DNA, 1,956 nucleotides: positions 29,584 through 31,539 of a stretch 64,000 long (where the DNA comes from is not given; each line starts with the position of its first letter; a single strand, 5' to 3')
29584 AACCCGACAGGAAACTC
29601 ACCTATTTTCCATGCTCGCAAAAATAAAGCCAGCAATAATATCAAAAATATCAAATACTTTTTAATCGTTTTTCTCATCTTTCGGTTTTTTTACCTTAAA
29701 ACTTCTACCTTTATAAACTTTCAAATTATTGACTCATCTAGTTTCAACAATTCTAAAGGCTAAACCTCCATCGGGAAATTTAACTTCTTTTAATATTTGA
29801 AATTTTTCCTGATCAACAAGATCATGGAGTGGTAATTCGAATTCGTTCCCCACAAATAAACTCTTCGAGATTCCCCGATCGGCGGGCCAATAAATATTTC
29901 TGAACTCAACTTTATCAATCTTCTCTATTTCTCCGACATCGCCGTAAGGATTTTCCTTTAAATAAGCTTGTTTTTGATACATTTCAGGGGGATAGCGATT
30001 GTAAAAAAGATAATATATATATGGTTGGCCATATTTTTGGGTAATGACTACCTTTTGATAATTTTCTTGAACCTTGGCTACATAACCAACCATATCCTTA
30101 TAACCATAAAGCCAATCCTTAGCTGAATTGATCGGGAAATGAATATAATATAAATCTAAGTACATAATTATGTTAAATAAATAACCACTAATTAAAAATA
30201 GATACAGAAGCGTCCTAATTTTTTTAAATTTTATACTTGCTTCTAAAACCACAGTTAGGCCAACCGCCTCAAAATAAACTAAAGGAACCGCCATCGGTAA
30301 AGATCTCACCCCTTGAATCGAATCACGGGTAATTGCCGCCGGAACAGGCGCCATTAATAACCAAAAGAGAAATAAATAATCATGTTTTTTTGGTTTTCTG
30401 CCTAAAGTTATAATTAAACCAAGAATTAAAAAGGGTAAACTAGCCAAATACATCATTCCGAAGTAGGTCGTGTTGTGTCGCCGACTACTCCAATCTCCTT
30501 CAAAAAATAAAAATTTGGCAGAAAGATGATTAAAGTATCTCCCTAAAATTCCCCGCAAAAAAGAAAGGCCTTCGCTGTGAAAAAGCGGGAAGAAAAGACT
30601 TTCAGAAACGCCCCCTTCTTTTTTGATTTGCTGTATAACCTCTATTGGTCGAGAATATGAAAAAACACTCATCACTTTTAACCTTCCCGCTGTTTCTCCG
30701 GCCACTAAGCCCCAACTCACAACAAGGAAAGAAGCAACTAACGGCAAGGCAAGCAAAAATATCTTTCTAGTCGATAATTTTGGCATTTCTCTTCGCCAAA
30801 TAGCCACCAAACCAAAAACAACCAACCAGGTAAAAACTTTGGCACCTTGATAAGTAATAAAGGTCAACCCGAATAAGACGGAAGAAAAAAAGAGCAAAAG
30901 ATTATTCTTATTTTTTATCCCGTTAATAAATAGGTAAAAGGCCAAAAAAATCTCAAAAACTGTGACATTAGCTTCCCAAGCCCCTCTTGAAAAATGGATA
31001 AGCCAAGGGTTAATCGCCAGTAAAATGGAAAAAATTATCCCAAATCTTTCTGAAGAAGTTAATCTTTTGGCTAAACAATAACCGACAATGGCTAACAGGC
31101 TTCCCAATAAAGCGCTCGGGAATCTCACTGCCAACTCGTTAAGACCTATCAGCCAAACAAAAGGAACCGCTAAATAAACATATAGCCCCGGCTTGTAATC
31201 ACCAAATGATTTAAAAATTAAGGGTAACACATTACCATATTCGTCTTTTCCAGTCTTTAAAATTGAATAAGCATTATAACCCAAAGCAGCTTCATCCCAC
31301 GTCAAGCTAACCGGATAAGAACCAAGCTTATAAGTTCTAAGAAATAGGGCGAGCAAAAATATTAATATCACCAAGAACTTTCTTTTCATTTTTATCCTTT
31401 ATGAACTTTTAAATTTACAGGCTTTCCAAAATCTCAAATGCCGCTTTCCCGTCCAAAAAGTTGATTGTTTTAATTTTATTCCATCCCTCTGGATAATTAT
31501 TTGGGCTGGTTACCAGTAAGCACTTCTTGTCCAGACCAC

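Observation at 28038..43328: Tandem array of ArnT/PMT-like GT-C paralogs with conserved N-terminal DE loop and C-terminal soluble module but divergent middle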

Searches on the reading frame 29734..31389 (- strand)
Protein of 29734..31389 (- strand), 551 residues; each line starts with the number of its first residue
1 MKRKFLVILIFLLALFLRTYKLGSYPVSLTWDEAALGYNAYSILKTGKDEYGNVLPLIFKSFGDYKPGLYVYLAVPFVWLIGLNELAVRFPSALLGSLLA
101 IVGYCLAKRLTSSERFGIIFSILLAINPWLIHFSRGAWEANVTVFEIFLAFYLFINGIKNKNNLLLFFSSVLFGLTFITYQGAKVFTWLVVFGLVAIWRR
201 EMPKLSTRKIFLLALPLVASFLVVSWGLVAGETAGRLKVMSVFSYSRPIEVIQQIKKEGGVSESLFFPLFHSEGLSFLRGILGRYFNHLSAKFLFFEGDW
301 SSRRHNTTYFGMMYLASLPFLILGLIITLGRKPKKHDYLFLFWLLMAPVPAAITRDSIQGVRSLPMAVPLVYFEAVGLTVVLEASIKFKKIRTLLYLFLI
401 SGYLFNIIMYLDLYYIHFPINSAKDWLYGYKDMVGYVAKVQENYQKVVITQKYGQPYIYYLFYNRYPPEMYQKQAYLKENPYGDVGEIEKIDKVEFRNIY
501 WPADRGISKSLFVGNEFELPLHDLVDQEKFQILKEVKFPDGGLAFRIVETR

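Call 4: search_protein_families(library=pfam, proteins=[window:29734-31389:-], max_evalue=0.01)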
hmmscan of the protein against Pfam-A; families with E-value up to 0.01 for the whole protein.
window:29734-31389:- (551 aa): 3 families
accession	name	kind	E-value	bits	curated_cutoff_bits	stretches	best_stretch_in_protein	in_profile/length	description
PF02366.24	PMT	-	2.3e-10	40.9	22.7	1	9-228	2-232/245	Dolichyl-phosphate-mannose-protein mannosyltransferase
PF13231.12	PMT_2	-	2e-07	31.8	26.1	1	67-226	3-160/160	Dolichyl-phosphate-mannose-protein mannosyltransferase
PF24124.1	YphA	-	0.0081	16.3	28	1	109-186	22-97/198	YphA-like integral membrane protein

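Call 13: find_homologous_proteins(query=window:29734-31389:-, max_evalue=0.00001)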
Query window:29734-31389:- (551 aa): 3501 proteins with E <= 0.00001 among 8000 candidates; the best 120 are listed.
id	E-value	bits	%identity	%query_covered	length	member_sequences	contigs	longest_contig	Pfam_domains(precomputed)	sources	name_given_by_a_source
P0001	0.0e+0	1230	100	100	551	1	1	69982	PF02366.25,PF13231.13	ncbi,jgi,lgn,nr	ncbi:MAG: Dolichyl-phosphate-mannose-protein mannosyltransferase [Microgenomates group bacterium ADu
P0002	0.0e+0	1223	99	100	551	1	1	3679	PF02366.25,PF13231.13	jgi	-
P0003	0.0e+0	1219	99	100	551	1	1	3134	PF02366.25,PF13231.13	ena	-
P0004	0.0e+0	1196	98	99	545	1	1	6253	PF02366.25,PF13231.13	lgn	-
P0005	9.9e-249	845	100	68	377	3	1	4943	-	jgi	-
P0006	7.5e-212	723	58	100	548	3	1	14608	PF13231.13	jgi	-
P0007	2.9e-210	718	58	100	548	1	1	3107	PF13231.13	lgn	-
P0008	3.3e-204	698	57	100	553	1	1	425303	PF13231.13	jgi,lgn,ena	-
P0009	3.2e-199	682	56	100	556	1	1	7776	PF13231.13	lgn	-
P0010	1.8e-190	653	55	99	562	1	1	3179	PF13231.13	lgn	-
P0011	8.0e-179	614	53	100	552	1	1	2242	PF13231.13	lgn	-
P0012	2.9e-169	583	51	100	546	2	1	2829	PF13231.13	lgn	-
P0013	4.0e-169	582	50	99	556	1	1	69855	PF13231.13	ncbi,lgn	ncbi:MAG: glycosyltransferase family 39 protein [Patescibacteria group bacterium]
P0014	5.9e-169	582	50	96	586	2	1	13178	-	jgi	-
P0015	4.5e-168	579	51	97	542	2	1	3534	PF02366.25,PF13231.13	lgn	-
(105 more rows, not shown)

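Call 17: find_encoding_contigs(protein=P0001, flank=10000, max_places=3)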
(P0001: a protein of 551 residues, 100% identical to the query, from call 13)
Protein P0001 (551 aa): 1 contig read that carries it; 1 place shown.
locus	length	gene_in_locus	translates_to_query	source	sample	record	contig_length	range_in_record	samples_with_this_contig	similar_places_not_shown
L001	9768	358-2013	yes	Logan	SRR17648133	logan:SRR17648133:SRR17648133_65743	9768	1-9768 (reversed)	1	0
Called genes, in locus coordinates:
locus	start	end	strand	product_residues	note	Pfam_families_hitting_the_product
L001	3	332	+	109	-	?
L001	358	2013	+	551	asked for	PF02366:PMT, PF13231:PMT_2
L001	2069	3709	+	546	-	PF02366:PMT, PF13231:PMT_2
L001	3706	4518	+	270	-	PF00535:Glycos_transf_2, PF13641:Glyco_tranf_2_3 (weak)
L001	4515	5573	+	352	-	PF13439:Glyco_transf_4, PF00534:Glycos_transf_1, PF13692:Glyco_trans_1_4, PF13524:Glyco_trans_1_2 (weak), PF20706:GT4-conflict (weak)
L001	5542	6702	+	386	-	PF04188:Mannosyl_trans2, PF13231:PMT_2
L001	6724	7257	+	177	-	PF00156:Pribosyltran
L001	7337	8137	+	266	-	PF01048:PNP_UDP_1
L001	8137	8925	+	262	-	PF00535:Glycos_transf_2, PF10111:Glyco_tranf_2_2 (weak), PF13641:Glyco_tranf_2_3 (weak)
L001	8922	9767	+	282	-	?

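Call 18: find_related_loci(query=A2, collection=genome_contigs, flank=10000)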
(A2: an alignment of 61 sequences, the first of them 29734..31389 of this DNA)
Query A2 (551 aa) in genome_contigs; peptide patterns used: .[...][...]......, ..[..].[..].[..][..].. (x = any residue, [..] = any of these).
599 stretches matched a pattern (row limit reached: there are more); 576 encode a relative of the query (tblastn E <= 1e-3); the best 80 are kept; 80 distinct loci.
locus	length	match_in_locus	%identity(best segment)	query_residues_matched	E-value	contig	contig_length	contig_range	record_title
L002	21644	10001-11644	50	2-548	2e-172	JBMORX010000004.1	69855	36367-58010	MAG: Patescibacteria group bacterium isolate Betzabe_MAG191 MAG191_4, whole genome shotgun sequence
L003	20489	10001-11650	48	3-551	1e-155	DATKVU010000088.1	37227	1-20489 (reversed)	MAG TPA_asm: Clostridia bacterium isolate SMAG_U14141 k141_70153, whole genome shotgun sequence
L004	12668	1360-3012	47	3-551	3e-155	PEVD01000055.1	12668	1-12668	MAG: Candidatus Shapirobacteria bacterium CG03_land_8_20_14_0_80_40_19 CG03_land_8_20_14_0.80_scaffold_2505_c, whole gen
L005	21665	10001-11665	45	4-551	3e-149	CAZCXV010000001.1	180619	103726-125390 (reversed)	MAG TPA_asm: uncultured Gammaproteobacteria bacterium isolate SRP062349_co2_267 genome assembly, contig: NODE_32_length_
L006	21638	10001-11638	47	3-551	2e-144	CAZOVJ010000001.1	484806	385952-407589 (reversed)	MAG TPA_asm: uncultured Gammaproteobacteria bacterium isolate SRP068000_co4_46 genome assembly, contig: NODE_3_length_48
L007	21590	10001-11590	48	16-550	3e-143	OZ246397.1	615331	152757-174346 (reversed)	MAG: uncultured Gammaproteobacteria bacterium isolate SRP068000_co4_68 genome assembly, chromosome: 1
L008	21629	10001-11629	46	1-549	4e-143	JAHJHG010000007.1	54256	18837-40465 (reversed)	MAG: Patescibacteria group bacterium isolate Modern_marine_planktonic.mb.16 Modern_marine_plan.mb.16_k141_695771, whole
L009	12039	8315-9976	47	3-551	7e-141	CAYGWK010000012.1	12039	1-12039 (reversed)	MAG TPA_asm: uncultured Gammaproteobacteria bacterium isolate ERP119294_co3_383 genome assembly, contig: NODE_4019_lengt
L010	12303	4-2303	44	1-550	1e-140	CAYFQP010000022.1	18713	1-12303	MAG TPA_asm: uncultured Gammaproteobacteria bacterium isolate ERP108616_co1_137 genome assembly, contig: k119_615681, wh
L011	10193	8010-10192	45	1-551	3e-140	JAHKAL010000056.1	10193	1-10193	MAG: Patescibacteria group bacterium isolate Undefined_mixed_planktonic.mb.4 Undefined_mixed_pla.mb.4_k141_1051416, whol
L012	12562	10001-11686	43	3-551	6e-140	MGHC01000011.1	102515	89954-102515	MAG: Candidatus Woesebacteria bacterium RIFCSPLOWO2_01_FULL_39_10 rifcsplowo2_01_scaffold_2422, whole genome shotgun seq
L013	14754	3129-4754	46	1-551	3e-137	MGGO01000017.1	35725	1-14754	MAG: Candidatus Woesebacteria bacterium RIFCSPHIGHO2_01_FULL_44_10 rifcsphigho2_01_scaffold_4208, whole genome shotgun s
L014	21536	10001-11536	46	2-519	6e-137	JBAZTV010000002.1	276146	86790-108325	MAG: Candidatus Shapirobacteria bacterium isolate SO_2017_GW1_211 NODE_316_length_276146_cov_5.805028_OW334_2017, whole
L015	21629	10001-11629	42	2-551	1e-136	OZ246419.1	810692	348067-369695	MAG: uncultured Gammaproteobacteria bacterium isolate binchicken_co84_156 genome assembly, chromosome: 1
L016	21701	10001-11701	45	3-551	1e-136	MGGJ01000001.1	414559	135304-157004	MAG: Candidatus Woesebacteria bacterium RIFCSPHIGHO2_01_FULL_39_32 rifcsphigho2_01_scaffold_107, whole genome shotgun se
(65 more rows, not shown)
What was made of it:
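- Orthology and synteny: 576 related stretches in species-representative genomes, of which 80 were examined (call 18).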

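Call 26: predict_structure(alignment_id=A2)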
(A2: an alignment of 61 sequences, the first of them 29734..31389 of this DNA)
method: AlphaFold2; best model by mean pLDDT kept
length: 551 residues; sequences in the alignment: 61
mean_pLDDT: 91.8   pTM: 0.90
mean pLDDT of the five models: 91.8, 91.3, 90.4, 89.4, 88.9
residues with pLDDT >= 90: 410; 70-90: 127; 50-70: 14; < 50: 0
segments of 3 or more residues with pLDDT < 50: none
pLDDT, mean of each block of 10 residues (from residue 1): 90 98 94 95 96 88 83 98 97 98 97 97 98 93 97 96 96 95 91 94 91 91 83 67 78 80 76 84 94 93 86 96 97 93 95 81 95 98 90 94 96 94 90 97 97 93 97 86 76 95 94 96 93 96 96 92
secondary structure, 60 per line:
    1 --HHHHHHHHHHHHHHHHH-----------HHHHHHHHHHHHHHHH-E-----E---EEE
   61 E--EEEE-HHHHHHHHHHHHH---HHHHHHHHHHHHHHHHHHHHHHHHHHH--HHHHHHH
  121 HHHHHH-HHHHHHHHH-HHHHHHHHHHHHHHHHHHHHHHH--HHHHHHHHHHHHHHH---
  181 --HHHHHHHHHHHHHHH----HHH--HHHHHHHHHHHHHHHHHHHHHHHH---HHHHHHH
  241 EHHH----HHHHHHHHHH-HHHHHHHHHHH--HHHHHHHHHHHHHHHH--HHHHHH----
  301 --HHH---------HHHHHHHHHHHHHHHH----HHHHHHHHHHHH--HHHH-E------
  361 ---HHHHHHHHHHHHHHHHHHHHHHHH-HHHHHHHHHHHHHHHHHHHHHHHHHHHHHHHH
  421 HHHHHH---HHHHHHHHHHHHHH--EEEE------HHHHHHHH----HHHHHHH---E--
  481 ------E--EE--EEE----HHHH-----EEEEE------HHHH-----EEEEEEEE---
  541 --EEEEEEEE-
elements in order: H3-19 H31-46 E58-61 E64-67 H69-81 H85-111 H114-126 H128-136 H138-160 H163-177 H183-197 H207-230 H234-240 H249-258 H260-270 H273-288 H291-296 H315-330 H335-346 H349-352 H364-387 H389-426 H430-443 E446-449 H456-463 H468-474 E494-496 H501-504 E510-514 H521-524 E530-537 E543-550
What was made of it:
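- On GT-C fold superfamily (ArnT/PMT/STT3-like branch): AF2 model pLDDT 91.8 (call 26).
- On Protein O-mannosyltransferase (GT39, PMT): The long loop is about 80 residues and helical (call 26).
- Model of B: pLDDT 91.8, pTM 0.90 (call 26).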

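Call 28: fold_search(model_id=the predicted structure, library=pdb)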
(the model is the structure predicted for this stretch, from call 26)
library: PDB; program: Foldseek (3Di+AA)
matches with E <= 10: 191; with E <= 0.001: 29
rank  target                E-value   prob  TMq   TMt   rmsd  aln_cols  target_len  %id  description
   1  8b6l_I                6.0e-09  1.00  0.48  0.40  13.3       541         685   14  Subtomogram average of the human Sec61-TRAP-OSTA-translocon (released 2022-12-07)
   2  9n9j_I                3.7e-08  1.00  0.52  0.42  13.0       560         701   12  Structure of a GRP94 folding intermediate engaged with a CCDC134- and FKBP11-bound secretory translocon (released 2025-11-19)
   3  6s7o_A                4.6e-08  1.00  0.52  0.45  13.0       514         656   12  Cryo-EM structure of human oligosaccharyltransferase complex OST-A (released 2019-12-18)
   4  8pn9_A                9.5e-08  1.00  0.54  0.46  12.8       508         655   12  Structure of human oligosaccharyltransferase OST-A complex bound to NGI-1 (released 2024-05-08)
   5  6s7t_A                3.3e-07  1.00  0.53  0.43  13.2       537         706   12  Cryo-EM structure of human oligosaccharyltransferase complex OST-B (released 2019-12-18)
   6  5ogl_A                4.6e-07  1.00  0.48  0.39  12.8       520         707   14  Structure of bacterial oligosaccharyltransferase PglB in complex with an acceptor peptide and an lipid-linked oligosac (released 2017-10-25)
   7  6gxc_A                5.4e-07  1.00  0.48  0.39  12.7       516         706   14  Bacterial oligosaccharyltransferase PglB in complex with an inhibitory peptide and a reactive lipid-linked oligosaccha (released 2018-11-14)
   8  7e9s_A                7.0e-07  1.00  0.44  0.30  14.1       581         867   14  Archaeal oligosaccharyltransferase AglB from Archaeoglobus fulgidus in complex with an inhibitory peptide and a dolich (released 2021-09-08)
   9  6ftg_5                7.3e-07  1.00  0.48  0.42  13.4       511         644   12  Subtomogram average of OST-containing ribosome-translocon complexes from canine rough microsomal membranes (released 2018-03-21)
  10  8agc_A                9.1e-07  1.00  0.49  0.40  13.1       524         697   13  Structure of yeast oligosaccharylransferase complex with lipid-linked oligosaccharide and non-acceptor peptide bound (released 2022-12-07)
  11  7oci_F                9.5e-07  1.00  0.45  0.40  11.6       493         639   13  Cryo-EM structure of yeast Ost6p containing oligosaccharyltransferase complex (released 2022-02-16)
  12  8age_A                1.7e-06  1.00  0.46  0.41  12.0       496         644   16  Structure of yeast oligosaccharylransferase complex with acceptor peptide bound (released 2022-12-07)
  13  8agb_A                2.0e-06  1.00  0.47  0.42  12.8       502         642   14  Structure of yeast oligosaccharylransferase complex with lipid-linked oligosaccharide bound (released 2022-12-07)
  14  5f15                  2.3e-06  1.00  0.54  0.54  10.6       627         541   12  Crystal Structure of ArnT from Cupriavidus metallidurans bound to Undecaprenyl phosphate (released 2016-02-17)
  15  5ezm                  2.5e-06  1.00  0.52  0.53  11.2       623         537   12  Crystal Structure of ArnT from Cupriavidus metallidurans in the apo state (released 2016-02-17)
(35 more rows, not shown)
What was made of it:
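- On GT-C fold superfamily (ArnT/PMT/STT3-like branch): Foldseek probability 1.0 (call 28).
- Fold: Foldseek probability 1.0 to STT3, PglB, AglB, ArnT, ALG12 and Pmt4 (call 28).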

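Call 61: search_solved_structures(query=A2, max_evalue=10, show_alignments=5)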
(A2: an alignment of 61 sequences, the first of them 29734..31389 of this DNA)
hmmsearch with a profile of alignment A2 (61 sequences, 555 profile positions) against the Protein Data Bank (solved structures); distinct sequences matched with E-value up to 10: 2.
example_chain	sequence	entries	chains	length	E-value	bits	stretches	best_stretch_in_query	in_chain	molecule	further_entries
5ezm_A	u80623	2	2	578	0.0035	19.2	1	70-231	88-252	4-amino-4-deoxy-L-arabinose transferase or related glycosyltransferases of PMT family | 4-amino-4-deoxy-L-arabinose (L-Ara4N) transferase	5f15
8i9p_Lh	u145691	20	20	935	0.0055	18.5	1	91-202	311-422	dolichyl-diphosphooligosaccharide--protein glycotransferase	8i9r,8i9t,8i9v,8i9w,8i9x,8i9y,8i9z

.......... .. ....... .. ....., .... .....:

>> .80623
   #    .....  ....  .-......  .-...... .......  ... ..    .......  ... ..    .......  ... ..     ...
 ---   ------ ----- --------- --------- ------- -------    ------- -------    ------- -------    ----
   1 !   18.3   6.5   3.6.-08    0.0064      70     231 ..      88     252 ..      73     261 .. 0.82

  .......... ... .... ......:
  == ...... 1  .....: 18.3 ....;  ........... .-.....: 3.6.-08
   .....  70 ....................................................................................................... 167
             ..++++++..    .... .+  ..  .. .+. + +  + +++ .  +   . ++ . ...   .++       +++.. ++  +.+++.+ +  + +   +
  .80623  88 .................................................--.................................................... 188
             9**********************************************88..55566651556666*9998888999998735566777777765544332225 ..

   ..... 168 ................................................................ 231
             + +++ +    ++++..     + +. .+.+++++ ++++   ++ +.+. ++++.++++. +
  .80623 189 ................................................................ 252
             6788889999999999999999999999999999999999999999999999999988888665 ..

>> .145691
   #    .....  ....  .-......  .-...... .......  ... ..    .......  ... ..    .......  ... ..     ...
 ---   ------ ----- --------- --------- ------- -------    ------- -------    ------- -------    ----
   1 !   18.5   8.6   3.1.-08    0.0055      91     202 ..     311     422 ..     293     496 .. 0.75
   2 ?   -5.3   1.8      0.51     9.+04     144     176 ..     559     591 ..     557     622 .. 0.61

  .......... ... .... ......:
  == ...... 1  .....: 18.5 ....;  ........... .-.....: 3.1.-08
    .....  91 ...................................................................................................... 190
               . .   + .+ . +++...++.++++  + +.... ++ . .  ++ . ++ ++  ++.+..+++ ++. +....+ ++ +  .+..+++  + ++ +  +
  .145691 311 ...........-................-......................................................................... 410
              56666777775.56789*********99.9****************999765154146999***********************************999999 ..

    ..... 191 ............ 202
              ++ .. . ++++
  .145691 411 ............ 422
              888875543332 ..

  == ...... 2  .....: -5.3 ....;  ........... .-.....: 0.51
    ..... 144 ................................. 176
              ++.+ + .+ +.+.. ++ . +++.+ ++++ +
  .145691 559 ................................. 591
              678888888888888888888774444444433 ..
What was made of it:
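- On ArnT (GT83): Only E 0.0035 to 5EZM (call 61).
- The residue correspondences to ArnT rest on a weak sequence match (E 0.0035, call 61).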

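Call 62: search_protein_families(library=ncbifam, proteins=[window:29734-31389:-], max_evalue=0.001)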
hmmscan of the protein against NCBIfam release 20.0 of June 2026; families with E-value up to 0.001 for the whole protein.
window:29734-31389:- (551 aa): 1 family
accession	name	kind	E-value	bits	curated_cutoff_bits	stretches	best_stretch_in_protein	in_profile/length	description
TIGR03663.1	TIGR03663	subfamily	6.6e-13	48.5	126.25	1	6-209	3-192/435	flippase activity-associated protein Agl23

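Call 71: list_cluster_members(proteins=[P0001, P0121])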
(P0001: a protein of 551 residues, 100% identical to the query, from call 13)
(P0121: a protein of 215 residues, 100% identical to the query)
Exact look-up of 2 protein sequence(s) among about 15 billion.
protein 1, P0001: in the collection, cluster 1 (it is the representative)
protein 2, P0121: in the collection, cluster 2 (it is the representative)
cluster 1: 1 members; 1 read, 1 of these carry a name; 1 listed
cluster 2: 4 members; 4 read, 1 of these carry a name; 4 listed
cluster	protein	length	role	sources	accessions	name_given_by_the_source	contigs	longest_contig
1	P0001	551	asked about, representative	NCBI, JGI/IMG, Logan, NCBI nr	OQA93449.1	MAG: Dolichyl-phosphate-mannose-protein mannosyltransferase [Microgenomates group ...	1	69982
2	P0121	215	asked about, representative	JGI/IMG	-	-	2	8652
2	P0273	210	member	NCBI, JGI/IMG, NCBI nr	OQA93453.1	MAG: hypothetical protein BWY24_00471 [Microgenomates group bacterium ADurb.Bin219]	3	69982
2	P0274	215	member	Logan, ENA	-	-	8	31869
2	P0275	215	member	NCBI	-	-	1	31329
